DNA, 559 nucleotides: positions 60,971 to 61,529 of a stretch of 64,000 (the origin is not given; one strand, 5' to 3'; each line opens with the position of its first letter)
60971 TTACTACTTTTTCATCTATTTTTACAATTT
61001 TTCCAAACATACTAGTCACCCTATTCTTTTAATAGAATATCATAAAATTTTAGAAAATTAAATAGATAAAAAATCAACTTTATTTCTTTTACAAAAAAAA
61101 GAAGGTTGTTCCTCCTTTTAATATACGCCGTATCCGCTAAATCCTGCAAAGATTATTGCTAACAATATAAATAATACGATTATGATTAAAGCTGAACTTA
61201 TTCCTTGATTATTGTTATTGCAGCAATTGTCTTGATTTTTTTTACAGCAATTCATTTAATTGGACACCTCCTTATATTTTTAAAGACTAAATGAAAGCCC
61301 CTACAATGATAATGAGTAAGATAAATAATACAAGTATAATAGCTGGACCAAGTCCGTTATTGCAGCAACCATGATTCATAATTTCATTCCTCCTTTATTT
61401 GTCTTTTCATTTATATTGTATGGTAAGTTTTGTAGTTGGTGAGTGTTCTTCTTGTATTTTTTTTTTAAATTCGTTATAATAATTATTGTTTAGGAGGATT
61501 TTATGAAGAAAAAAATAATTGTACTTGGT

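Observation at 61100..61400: Two tandem unlisted genes for tiny Cys-rich single-TM peptides (45 and 30 aa) with strong RBSs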

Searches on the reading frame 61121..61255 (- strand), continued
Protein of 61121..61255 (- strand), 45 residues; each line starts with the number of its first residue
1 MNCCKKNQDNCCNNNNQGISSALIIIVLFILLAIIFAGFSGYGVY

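Call 87: find_related_loci(query=A4, collection=metagenome_contigs, flank=3000)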
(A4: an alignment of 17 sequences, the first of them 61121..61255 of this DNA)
Query A4 (45 aa) in metagenome_contigs; peptide patterns used: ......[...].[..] (x = any residue, [..] = any of these).
600 stretches matched a pattern (row limit reached: there are more); 8 encode a relative of the query (tblastn E <= 1e-3); 8 distinct loci.
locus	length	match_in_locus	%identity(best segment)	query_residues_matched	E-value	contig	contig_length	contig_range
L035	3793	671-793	58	1-42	2e-8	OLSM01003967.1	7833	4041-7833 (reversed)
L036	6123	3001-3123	56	1-42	5e-8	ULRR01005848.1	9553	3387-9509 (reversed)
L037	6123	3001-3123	56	1-42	7e-8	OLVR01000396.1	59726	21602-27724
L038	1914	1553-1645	58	5-35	2e-7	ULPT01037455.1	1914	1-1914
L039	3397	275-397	50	1-42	3e-7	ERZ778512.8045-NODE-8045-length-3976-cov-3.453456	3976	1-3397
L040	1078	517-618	59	7-40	4e-7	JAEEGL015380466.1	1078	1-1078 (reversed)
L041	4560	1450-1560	55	4-39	1e-6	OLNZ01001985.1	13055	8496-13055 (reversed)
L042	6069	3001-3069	70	20-42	6e-6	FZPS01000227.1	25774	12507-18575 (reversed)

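Call 91: search_solved_structures(query=A3, max_evalue=1)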
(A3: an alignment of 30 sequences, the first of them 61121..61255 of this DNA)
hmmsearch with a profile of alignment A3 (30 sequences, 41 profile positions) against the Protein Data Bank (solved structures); distinct sequences matched with E-value up to 1: 1.
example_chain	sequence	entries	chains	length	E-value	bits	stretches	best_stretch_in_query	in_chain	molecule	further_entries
7pi0_K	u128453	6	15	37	0.21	15.2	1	23-37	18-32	Photosystem II reaction center protein K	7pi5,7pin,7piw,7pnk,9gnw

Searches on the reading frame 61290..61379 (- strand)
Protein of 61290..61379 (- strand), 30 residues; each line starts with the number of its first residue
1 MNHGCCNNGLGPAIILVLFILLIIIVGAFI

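Call 4: search_protein_families(library=pfam, proteins=[window:61290-61379:-], max_evalue=10)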
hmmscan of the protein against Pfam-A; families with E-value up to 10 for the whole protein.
seq(30 aa): 1 family
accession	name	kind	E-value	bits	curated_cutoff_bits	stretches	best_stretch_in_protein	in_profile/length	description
PF09680.15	YjcZ_2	-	0.04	14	21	1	13-25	7-19/24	Family of unknown function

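Call 5: search_protein_families(library=ncbifam, proteins=[window:61290-61379:-], max_evalue=10)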
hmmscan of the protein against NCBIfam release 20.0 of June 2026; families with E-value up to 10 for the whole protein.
seq(30 aa): 1 family
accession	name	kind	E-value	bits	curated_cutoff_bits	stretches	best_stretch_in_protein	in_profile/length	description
TIGR01732.1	tiny_TM_bacill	subfamily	9.4e-05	22.1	21.35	1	11-29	7-25/26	YjcZ family sporulation protein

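Call 10: find_encoding_contigs(protein=window:61290-61379:-, flank=5000, max_places=10)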
Protein seq(30 aa) (30 aa): no gene with exactly this product is on record in the collection.

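Call 38: search_dna_similar(query=window:61290-61379:-, collection=plasmids, mode=protein, max_evalue=10, max_rows=30)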
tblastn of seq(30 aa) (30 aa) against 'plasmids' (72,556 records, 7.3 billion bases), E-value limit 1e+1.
No match.

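Call 64: search_protein_representatives(alignment_id=A2)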
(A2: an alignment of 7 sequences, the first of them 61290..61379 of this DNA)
Query: 7 sequences, 30 profile positions. Proteins with E-value up to 0.001 (for the whole library): 39; up to 1e-10: 2; up to 1e-30: 0. The best 39 are listed.
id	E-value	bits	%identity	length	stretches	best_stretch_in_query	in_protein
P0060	8.4e-12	60.7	-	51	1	2-30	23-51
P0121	5.8e-11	58.0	-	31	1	1-30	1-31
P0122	7.7e-09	51.2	-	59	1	2-30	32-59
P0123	1.4e-08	50.4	-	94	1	2-30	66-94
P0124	2.8e-08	49.4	-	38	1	2-30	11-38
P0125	6.8e-08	48.2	-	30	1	2-30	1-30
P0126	4.1e-07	45.7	-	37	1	2-30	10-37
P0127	8.3e-07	44.7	-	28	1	1-30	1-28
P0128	1.3e-06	44.1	-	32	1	2-30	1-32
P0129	1.8e-06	43.6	-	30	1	2-27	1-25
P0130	3.5e-06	42.7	-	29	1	2-30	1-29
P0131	3.6e-06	42.7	-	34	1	3-27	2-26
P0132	1.2e-05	41.0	-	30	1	2-30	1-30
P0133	2.4e-05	40.0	-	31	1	1-30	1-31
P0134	3.9e-05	39.3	-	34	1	1-20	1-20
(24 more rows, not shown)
